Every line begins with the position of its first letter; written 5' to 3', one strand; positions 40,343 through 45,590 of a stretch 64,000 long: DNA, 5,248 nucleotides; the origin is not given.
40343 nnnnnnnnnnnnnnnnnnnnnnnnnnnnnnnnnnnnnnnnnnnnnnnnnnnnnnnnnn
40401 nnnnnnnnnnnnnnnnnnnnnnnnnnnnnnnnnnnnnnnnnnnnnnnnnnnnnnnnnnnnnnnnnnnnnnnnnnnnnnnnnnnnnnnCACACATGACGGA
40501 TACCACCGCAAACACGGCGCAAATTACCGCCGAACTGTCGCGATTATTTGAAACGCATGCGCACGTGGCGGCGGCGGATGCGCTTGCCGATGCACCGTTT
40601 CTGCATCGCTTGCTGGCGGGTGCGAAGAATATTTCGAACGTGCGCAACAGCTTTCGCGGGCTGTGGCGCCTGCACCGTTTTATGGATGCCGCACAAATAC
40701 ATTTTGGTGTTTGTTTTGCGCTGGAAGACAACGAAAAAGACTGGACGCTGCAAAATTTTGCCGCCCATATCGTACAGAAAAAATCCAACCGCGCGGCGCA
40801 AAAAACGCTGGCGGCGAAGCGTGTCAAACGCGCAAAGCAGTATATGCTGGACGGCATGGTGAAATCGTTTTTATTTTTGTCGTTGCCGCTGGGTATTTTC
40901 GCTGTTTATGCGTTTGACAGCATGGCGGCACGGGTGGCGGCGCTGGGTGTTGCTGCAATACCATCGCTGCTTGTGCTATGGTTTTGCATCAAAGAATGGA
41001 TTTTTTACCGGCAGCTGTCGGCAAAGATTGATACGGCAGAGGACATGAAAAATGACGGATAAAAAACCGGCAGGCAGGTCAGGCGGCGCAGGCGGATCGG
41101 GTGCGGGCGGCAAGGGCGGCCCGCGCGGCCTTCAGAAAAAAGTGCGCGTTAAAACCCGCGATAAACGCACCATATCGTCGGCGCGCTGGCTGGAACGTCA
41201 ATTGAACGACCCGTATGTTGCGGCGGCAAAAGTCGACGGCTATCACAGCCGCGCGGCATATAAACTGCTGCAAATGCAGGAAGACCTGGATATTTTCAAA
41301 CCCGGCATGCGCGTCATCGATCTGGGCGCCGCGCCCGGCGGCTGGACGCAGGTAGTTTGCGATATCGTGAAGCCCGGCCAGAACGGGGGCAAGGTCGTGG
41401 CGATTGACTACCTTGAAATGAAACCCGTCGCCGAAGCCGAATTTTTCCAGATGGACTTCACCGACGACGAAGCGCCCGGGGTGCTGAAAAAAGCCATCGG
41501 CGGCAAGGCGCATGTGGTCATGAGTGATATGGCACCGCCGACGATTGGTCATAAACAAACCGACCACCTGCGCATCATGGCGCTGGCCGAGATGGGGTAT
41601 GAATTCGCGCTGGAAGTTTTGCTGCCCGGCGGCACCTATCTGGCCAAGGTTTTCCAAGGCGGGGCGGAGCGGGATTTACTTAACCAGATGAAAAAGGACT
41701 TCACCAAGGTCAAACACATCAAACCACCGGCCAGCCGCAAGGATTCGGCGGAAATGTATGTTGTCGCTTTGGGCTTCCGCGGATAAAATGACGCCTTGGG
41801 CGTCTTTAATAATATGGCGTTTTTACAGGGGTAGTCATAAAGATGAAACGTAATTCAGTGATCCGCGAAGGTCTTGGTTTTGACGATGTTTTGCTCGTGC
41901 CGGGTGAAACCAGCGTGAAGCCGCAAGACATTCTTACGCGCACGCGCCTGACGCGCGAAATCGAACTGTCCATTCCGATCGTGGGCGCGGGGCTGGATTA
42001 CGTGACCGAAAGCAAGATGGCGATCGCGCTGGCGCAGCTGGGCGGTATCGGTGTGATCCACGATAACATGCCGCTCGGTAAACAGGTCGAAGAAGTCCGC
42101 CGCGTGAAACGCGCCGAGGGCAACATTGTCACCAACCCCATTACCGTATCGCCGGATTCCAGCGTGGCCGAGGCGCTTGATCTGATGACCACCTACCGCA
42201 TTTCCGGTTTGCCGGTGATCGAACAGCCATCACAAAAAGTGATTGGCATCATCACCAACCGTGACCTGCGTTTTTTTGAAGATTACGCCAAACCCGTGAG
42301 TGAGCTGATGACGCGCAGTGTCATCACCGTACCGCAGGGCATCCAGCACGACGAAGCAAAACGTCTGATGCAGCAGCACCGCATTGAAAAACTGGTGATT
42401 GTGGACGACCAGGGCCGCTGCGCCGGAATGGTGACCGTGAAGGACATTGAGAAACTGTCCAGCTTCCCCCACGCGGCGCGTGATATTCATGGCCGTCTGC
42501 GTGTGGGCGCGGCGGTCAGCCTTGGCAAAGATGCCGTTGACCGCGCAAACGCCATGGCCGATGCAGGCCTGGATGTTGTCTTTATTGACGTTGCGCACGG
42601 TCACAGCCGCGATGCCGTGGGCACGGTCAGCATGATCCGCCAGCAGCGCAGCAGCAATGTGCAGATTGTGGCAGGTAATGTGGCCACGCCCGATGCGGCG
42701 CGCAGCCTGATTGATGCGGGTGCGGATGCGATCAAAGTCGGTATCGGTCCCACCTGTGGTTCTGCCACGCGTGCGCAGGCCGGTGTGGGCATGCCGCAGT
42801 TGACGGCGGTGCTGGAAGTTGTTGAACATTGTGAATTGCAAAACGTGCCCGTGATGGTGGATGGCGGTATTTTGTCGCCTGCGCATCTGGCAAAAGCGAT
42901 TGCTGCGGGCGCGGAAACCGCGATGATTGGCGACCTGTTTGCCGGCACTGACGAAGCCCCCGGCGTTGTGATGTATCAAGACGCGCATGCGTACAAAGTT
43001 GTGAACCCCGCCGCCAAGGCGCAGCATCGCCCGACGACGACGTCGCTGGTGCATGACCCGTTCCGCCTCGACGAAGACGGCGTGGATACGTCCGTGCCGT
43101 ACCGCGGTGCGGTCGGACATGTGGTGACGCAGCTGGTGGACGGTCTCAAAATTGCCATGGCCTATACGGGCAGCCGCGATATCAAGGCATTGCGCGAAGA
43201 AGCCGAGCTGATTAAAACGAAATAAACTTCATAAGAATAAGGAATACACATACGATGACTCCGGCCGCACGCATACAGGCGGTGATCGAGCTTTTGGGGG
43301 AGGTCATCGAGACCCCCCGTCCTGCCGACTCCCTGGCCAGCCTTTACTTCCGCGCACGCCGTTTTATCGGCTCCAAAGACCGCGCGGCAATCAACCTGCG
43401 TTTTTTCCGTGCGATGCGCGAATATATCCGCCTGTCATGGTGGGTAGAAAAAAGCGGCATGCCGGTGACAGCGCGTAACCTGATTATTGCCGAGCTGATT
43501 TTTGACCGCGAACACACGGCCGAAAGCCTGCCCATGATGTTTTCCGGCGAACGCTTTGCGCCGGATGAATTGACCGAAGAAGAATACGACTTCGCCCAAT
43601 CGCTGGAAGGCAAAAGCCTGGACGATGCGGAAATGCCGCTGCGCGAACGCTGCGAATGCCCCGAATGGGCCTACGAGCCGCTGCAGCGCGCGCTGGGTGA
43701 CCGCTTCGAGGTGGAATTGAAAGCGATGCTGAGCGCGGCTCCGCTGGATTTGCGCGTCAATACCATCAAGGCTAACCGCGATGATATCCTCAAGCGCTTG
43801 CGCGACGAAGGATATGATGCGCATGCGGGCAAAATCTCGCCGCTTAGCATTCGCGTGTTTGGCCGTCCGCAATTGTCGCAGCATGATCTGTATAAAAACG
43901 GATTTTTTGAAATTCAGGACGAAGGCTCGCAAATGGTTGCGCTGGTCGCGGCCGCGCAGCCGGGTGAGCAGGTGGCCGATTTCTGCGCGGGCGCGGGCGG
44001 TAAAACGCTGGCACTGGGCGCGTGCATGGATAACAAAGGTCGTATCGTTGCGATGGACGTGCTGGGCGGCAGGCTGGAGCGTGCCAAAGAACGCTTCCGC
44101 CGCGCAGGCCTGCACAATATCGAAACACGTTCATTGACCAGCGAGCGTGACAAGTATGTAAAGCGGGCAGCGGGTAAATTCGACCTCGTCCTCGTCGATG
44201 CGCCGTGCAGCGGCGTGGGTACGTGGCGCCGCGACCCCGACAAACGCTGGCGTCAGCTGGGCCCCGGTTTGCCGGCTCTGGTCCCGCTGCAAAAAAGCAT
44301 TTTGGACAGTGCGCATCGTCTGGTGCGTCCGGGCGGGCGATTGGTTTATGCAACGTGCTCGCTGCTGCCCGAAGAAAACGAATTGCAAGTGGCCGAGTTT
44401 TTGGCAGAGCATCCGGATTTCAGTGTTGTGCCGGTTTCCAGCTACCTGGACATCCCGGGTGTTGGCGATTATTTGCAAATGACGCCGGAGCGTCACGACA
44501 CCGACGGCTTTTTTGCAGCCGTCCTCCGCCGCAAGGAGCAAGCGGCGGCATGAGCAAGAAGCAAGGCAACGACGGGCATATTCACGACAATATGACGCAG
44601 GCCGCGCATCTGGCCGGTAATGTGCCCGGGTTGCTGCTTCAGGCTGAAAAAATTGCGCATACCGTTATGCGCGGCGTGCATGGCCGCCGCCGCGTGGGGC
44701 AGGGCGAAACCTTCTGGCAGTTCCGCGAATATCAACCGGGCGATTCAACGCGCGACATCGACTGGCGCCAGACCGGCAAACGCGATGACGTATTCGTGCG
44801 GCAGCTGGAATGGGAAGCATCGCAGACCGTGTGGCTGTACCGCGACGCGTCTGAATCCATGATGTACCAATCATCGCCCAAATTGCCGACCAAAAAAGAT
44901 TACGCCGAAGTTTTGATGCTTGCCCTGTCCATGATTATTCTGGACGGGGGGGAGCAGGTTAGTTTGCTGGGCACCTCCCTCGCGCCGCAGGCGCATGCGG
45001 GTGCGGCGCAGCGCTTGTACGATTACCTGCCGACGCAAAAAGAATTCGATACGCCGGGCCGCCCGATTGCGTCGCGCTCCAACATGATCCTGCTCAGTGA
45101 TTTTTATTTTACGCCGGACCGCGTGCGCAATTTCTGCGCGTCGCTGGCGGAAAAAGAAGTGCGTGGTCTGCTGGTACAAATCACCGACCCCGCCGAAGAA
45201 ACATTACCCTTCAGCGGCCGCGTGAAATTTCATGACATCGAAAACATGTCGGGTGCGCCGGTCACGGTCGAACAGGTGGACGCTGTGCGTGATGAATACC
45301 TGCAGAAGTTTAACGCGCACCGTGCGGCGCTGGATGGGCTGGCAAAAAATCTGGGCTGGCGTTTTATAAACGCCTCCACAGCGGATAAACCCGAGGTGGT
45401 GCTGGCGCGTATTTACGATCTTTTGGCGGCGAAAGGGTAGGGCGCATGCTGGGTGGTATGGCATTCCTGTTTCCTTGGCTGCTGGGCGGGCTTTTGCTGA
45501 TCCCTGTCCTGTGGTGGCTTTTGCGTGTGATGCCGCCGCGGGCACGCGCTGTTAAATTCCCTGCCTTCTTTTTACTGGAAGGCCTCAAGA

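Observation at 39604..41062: Cytoplasmic protein-glutaminase (deamidase) homolog coupled to a 68-aa ORF and a two-TM protein: candidate new module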

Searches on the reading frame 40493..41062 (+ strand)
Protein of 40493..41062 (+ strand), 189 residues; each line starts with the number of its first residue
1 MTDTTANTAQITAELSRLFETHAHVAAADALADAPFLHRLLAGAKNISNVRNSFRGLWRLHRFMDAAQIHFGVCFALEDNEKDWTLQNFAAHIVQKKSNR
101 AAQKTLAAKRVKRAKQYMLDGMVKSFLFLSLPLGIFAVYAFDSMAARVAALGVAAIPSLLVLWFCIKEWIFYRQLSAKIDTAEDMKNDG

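Call 3: search_protein_families(library=pfam, proteins=[window:40493-41062:+], max_evalue=1)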
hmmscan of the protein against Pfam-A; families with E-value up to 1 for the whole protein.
window:40493-41062:+ (189 aa): 0 families

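Call 4: search_protein_families(library=ncbifam, proteins=[window:40493-41062:+], max_evalue=1)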
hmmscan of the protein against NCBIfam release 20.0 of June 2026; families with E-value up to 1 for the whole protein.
window:40493-41062:+ (189 aa): 0 families

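Call 8: find_homologous_proteins(query=window:40493-41062:+, max_evalue=0.01)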
Query window:40493-41062:+ (189 aa): 16 proteins with E <= 0.01 among 921 candidates.
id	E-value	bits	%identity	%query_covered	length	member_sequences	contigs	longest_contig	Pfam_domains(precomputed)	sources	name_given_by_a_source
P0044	4.8e-119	413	100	100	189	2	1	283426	-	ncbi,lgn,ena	-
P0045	1.1e-106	373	89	100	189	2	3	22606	-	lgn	-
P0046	5.4e-90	318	75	100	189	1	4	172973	-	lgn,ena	-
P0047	6.2e-90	318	75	99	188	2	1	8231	-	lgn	-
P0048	3.0e-89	316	78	99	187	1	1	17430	-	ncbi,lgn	-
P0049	9.9e-78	278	67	99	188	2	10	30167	-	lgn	-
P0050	2.0e-77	277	69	99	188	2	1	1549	-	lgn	-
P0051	2.4e-61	225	59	100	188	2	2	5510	-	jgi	-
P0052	3.4e-59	218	59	97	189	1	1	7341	-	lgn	-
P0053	8.7e-59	217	65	84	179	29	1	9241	-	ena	-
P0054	1.1e-58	216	63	88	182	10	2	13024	-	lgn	-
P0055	1.2e-58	216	56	99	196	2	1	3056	-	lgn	-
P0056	1.8e-56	209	55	100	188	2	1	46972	-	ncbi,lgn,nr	ncbi:MAG: hypothetical protein Q8K65_10315 [Alphaproteobacteria bacterium]|nr:hypothetical protein [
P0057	1.4e-55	206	54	100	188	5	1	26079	-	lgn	-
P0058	7.1e-46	175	51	91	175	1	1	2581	-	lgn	-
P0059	3.2e-42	163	49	94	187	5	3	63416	-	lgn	-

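Call 10: find_encoding_contigs(protein=P0044, flank=6000, max_places=4)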
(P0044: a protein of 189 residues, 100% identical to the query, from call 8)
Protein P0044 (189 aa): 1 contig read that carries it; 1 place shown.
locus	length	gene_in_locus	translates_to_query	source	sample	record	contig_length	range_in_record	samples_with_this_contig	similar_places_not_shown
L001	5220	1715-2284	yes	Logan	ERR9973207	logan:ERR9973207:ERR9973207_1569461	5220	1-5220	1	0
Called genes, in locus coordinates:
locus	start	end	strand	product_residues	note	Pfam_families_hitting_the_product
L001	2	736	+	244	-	?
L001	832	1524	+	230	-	PF18626:Gln_deamidase_2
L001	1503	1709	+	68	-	-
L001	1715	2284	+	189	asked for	-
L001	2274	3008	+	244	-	PF01728:FtsJ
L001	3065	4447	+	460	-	PF00478:IMPDH, PF00571:CBS, PF01070:FMN_dh, PF03060:NMO (weak), PF00977:His_biosynth (faint)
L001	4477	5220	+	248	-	?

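Call 35: search_protein_families(library=padloc, proteins=[window:40493-41062:+], max_evalue=1)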
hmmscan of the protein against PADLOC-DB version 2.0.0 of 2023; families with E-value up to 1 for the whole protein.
window:40493-41062:+ (189 aa): 0 families

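Call 55: find_encoding_contigs(protein=P0059, flank=5000, max_places=2)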
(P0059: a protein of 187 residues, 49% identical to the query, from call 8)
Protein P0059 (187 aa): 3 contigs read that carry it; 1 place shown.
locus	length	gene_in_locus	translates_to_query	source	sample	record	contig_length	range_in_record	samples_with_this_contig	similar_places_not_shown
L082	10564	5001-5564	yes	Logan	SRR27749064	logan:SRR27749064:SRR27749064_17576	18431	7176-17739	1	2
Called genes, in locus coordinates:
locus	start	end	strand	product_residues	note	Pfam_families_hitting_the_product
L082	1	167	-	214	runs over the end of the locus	PF00857:Isochorismatase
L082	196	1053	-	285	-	PF02678:Pirin, PF05726:Pirin_C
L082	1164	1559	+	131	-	PF01638:HxlR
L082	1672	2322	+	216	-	PF00834:Ribul_P_3_epim, PF00215:OMPdecase (faint), PF00977:His_biosynth (faint)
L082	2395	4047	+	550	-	PF16889:Hepar_II_III_N (weak), PF07940:Hepar_II_III_C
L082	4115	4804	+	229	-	PF18626:Gln_deamidase_2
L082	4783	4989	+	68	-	-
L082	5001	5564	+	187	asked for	-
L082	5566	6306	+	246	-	PF01728:FtsJ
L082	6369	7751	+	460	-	PF00478:IMPDH, PF00571:CBS, PF03060:NMO, PF00977:His_biosynth (faint), PF01070:FMN_dh, PF01645:Glu_synthase (weak)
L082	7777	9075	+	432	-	PF22458:RsmF-B_ferredox, PF01189:Methyltr_RsmB-F, PF01209:Ubie_methyltran (faint), PF01728:FtsJ (faint), PF13649:Methyltransf_25 (faint), PF13847:Methyltransf_31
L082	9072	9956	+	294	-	PF01882:DUF58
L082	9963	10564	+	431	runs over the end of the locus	?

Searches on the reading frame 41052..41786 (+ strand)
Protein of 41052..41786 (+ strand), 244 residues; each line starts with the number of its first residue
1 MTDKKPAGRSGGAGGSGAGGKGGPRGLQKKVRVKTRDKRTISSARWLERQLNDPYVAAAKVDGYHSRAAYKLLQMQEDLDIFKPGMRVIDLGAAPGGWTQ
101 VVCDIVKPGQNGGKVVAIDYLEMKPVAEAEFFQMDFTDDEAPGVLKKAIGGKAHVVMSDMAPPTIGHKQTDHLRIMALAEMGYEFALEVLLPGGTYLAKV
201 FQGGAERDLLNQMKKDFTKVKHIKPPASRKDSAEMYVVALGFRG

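Call 3: search_protein_families(library=pfam, proteins=[window:41052-41786:+], max_evalue=1)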
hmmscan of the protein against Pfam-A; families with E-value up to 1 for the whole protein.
window:41052-41786:+ (244 aa): 6 families
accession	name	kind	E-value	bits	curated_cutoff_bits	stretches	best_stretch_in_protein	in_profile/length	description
PF01728.25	FtsJ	-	5.3e-54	183.3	24.1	1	64-242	1-181/181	FtsJ-like methyltransferase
PF13847.12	Methyltransf_31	-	0.025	14.7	27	1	83-121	2-37/145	Methyltransferase domain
PF01135.25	PCMT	-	0.03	14.5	20.3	1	69-122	59-108/210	Protein-L-isoaspartate(D-aspartate) O-methyltransferase (PCMT)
PF13489.12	Methyltransf_23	-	0.041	14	27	1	80-134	18-70/164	Methyltransferase domain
PF01269.23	Fibrillarin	-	0.12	12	27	1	64-121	52-105/227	Fibrillarin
PF01189.24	Methyltr_RsmB-F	-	0.13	12.4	27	1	85-120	9-41/199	16S rRNA methyltransferase RsmB/F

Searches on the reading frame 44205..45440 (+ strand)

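Call 72: search_protein_families(library=pfam, proteins=[window:44205-45440:+], max_evalue=0.00001)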
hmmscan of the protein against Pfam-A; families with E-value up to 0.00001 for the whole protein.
window:44205-45440:+ (411 aa): 1 family
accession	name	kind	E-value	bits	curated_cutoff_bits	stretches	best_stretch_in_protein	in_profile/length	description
PF01882.25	DUF58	-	8.9e-29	100.7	23.4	1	173-374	2-215/216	Protein of unknown function DUF58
